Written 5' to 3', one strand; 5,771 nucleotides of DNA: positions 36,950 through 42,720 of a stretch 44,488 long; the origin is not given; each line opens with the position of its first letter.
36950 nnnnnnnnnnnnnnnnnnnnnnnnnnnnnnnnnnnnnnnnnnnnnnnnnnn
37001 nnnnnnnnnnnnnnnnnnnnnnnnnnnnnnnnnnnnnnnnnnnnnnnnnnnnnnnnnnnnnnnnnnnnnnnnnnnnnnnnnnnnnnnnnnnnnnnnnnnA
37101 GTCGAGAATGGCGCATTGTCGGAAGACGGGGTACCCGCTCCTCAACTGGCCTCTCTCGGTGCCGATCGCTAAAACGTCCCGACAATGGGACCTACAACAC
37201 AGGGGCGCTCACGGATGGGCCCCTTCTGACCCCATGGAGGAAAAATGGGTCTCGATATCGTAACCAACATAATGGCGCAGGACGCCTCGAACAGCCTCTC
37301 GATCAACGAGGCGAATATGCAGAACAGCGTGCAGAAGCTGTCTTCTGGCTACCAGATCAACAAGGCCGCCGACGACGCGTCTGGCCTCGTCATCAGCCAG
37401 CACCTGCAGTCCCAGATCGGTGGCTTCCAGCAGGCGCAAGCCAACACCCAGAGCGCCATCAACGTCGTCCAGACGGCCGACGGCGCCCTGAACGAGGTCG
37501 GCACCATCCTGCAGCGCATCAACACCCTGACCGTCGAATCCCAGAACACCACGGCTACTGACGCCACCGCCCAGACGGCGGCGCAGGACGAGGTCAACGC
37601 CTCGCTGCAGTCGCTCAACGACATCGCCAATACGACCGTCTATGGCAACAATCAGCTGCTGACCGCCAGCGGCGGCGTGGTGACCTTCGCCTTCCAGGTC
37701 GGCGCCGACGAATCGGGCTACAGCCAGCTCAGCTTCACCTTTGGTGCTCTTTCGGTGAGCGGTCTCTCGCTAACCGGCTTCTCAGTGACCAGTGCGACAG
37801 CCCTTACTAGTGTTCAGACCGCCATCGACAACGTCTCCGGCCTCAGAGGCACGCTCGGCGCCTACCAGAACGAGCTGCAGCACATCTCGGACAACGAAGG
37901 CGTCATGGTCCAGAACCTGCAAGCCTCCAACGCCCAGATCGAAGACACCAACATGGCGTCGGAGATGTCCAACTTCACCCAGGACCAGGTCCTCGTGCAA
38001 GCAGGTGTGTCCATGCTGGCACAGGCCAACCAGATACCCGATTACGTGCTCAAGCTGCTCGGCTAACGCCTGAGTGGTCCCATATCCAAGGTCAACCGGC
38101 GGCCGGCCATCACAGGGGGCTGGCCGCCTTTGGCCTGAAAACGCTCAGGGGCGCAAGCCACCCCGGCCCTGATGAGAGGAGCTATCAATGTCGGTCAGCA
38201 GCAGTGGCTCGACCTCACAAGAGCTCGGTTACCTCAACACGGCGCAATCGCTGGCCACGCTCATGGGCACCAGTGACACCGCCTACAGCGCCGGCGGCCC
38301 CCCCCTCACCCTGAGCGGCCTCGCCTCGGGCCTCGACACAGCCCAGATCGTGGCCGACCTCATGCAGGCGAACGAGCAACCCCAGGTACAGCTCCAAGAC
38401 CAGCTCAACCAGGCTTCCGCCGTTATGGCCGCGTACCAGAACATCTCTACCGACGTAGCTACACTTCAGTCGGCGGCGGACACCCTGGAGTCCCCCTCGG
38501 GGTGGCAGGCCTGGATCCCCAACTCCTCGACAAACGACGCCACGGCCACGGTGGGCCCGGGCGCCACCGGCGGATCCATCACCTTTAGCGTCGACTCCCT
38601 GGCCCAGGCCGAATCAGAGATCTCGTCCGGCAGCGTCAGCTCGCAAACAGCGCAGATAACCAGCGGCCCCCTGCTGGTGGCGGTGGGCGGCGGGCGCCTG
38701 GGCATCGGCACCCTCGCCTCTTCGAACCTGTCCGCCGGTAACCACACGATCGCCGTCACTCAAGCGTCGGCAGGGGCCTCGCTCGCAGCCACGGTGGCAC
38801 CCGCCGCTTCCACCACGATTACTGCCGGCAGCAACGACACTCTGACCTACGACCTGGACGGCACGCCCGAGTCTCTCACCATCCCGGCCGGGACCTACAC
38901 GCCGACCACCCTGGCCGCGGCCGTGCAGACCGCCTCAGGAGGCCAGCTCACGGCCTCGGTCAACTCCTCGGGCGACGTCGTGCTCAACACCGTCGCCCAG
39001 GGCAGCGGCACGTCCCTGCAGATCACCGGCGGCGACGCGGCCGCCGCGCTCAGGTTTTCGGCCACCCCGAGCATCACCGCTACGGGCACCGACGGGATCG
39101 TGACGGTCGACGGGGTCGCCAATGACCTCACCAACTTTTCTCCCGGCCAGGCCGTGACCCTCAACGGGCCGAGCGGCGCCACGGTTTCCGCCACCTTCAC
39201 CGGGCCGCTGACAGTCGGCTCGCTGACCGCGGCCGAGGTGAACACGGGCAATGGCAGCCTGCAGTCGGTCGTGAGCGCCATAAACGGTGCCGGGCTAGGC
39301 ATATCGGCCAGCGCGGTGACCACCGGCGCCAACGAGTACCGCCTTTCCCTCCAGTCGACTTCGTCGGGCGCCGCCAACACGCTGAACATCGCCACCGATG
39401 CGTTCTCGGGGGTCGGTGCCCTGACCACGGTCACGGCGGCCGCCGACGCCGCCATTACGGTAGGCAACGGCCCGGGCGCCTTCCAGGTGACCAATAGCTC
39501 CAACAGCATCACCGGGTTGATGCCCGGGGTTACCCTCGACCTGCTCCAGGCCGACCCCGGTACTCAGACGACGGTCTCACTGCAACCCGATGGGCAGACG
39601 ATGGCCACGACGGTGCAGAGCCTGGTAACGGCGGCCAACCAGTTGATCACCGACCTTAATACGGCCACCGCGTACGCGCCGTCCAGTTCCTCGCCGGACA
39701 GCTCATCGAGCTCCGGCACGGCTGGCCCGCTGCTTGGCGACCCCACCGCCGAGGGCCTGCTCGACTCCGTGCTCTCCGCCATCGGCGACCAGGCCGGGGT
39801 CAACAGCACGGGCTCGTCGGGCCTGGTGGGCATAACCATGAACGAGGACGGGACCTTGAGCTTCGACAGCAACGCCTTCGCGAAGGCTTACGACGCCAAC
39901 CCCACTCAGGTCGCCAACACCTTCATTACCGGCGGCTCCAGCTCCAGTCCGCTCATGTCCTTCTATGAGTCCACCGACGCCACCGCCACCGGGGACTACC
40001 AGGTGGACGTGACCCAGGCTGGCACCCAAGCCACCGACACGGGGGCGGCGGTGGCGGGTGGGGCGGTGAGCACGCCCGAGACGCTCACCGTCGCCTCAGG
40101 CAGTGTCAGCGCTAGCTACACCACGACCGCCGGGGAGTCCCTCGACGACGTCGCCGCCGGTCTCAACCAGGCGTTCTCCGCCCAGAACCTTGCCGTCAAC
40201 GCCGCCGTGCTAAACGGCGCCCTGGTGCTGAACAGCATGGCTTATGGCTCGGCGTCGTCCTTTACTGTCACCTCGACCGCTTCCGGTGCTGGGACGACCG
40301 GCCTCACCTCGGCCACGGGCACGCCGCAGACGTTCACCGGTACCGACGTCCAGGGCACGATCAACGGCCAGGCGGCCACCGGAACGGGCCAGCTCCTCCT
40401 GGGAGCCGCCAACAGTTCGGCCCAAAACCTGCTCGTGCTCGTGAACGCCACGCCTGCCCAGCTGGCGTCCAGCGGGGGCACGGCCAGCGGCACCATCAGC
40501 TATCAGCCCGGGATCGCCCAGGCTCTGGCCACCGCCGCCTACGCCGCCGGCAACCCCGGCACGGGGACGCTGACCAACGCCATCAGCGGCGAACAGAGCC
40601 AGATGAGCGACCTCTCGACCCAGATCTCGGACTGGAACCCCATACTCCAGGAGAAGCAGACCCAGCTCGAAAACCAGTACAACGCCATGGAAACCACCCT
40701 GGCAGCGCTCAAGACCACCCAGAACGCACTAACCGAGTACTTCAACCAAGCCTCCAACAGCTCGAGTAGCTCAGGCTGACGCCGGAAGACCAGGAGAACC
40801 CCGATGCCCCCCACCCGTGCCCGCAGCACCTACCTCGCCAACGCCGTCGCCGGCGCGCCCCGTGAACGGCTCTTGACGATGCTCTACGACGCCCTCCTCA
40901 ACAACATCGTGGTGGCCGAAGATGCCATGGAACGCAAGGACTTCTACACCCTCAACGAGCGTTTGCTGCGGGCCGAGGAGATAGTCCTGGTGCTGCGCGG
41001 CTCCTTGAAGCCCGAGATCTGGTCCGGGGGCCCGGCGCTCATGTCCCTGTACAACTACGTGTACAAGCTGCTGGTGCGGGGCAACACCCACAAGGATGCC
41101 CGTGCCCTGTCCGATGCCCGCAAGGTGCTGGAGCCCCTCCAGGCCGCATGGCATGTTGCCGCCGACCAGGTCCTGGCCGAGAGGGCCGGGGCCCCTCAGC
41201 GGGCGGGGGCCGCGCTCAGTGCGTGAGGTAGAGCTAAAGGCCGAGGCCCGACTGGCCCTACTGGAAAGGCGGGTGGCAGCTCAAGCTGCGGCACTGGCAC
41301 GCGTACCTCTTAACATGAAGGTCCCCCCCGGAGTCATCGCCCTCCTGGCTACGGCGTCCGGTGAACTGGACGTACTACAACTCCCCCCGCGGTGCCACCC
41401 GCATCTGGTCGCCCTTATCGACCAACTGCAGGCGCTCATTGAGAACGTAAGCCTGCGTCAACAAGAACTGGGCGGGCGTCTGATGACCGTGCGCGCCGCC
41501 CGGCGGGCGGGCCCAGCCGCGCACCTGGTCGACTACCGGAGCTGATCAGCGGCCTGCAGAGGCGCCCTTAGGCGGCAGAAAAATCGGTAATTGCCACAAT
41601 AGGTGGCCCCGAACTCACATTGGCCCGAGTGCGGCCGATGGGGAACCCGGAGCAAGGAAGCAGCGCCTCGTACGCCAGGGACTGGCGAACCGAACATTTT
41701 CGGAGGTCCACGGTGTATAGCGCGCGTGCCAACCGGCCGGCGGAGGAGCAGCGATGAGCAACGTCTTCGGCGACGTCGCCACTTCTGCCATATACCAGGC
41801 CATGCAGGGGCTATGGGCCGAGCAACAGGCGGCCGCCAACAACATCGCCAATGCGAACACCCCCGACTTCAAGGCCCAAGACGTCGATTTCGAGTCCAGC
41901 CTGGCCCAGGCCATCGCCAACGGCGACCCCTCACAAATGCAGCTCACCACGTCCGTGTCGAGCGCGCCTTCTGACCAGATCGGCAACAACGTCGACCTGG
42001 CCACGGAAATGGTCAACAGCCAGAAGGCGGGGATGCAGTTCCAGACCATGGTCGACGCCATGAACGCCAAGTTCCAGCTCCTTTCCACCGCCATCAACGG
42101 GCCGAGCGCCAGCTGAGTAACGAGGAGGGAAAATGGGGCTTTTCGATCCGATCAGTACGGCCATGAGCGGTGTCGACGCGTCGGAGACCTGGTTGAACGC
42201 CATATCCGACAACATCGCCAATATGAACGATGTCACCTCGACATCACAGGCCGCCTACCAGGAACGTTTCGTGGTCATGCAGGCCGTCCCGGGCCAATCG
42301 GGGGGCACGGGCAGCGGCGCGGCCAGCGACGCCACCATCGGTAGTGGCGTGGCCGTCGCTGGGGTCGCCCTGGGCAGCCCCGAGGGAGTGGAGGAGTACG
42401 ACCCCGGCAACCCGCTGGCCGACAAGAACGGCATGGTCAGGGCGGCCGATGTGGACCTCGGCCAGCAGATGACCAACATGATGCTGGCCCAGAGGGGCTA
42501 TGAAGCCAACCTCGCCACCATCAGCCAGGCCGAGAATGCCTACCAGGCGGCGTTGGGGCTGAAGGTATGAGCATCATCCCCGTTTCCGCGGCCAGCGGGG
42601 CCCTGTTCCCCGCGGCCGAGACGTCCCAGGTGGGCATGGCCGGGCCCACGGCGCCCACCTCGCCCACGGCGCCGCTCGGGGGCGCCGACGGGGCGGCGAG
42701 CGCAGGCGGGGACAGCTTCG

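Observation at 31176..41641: Recurring sigma-28-type promoter motif with fixed geometry at seven flagellar-locus transcription units, five apparently leaderless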

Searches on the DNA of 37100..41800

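Call 61: search_rna_families(source=window, start=37100, end=41800, threshold=evalue, max_evalue=1)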
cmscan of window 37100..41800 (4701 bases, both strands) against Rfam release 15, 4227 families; matches with E-value up to 1: 0.
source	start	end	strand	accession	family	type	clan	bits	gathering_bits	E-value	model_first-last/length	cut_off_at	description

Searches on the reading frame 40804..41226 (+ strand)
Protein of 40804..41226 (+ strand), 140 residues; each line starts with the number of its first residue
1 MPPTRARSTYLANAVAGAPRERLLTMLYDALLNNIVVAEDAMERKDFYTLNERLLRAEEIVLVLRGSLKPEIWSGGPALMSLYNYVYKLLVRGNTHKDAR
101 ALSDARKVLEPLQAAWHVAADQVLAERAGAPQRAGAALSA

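Call 5: search_protein_families(library=pfam, proteins=[window:40804-41226:+])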
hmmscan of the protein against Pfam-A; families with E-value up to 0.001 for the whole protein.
window:40804-41226:+ (140 aa): 2 families
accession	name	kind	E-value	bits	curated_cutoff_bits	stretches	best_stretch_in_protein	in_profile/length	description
PF02561.19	FliS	-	5.4e-25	88.3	26.7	1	9-119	3-114/115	Flagellar protein FliS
PF00540.23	Gag_p17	-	6.2e-05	23.5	20.8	1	33-136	31-127/140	gag gene protein p17 (matrix protein)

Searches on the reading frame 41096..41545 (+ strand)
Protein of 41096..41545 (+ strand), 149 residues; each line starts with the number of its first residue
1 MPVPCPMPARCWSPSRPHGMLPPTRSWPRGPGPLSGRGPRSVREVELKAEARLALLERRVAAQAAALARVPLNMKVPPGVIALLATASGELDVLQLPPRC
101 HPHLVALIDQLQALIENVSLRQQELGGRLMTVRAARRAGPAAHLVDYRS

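Call 5: search_protein_families(library=pfam, proteins=[window:41096-41545:+])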
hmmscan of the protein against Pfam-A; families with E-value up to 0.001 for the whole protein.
window:41096-41545:+ (149 aa): 0 families

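Call 31: search_protein_families(library=pfam, proteins=[window:41096-41545:+], max_evalue=0.01)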
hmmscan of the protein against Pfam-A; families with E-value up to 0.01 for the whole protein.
window:41096-41545:+ (149 aa): 1 family
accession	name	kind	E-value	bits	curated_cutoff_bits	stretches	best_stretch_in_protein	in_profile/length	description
PF15576.11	DUF4661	-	0.0076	16.6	27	1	45-122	175-252/253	Domain of unknown function (DUF4661)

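Call 52: search_protein_families(library=ncbifam, proteins=[window:41096-41545:+], max_evalue=0.001)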
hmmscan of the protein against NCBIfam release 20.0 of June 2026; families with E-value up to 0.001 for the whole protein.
window:41096-41545:+ (149 aa): 0 families

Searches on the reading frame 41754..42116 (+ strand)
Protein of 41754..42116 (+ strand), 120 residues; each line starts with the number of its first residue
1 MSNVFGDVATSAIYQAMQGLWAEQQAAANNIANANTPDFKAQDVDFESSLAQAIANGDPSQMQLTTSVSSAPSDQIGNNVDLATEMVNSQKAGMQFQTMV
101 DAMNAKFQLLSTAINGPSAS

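Call 31: search_protein_families(library=pfam, proteins=[window:41754-42116:+], max_evalue=0.01)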
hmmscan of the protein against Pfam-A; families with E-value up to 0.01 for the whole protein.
window:41754-42116:+ (120 aa): 3 families
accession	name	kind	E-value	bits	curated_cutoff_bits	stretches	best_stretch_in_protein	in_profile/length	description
PF02049.23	FliE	-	0.00022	21.8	22.4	1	30-102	5-73/89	Flagellar hook-basal body complex protein FliE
PF00460.25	Flg_bb_rod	-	0.00029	21.2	20.7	1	16-40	4-31/31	Flagella basal body rod protein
PF06429.18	Flg_bbr_C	-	0.0036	17.2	23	1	78-115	8-45/46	Flagellar basal body rod FlgEFG protein C-terminal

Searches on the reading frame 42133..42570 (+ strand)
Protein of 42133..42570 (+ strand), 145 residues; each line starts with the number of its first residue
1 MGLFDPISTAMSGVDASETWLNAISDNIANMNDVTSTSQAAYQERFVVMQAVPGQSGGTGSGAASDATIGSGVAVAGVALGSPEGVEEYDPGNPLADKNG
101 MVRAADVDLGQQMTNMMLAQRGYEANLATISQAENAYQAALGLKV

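Call 6: search_protein_families(library=pfam, proteins=[window:42133-42570:+])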
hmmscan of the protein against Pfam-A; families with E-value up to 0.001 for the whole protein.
window:42133-42570:+ (145 aa): 2 families
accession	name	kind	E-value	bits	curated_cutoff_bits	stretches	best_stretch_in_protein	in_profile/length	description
PF06429.18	Flg_bbr_C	-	8.3e-10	38.5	23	1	99-142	2-45/46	Flagellar basal body rod FlgEFG protein C-terminal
PF00460.25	Flg_bb_rod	-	8.7e-05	22.9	20.7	1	8-34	2-27/31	Flagella basal body rod protein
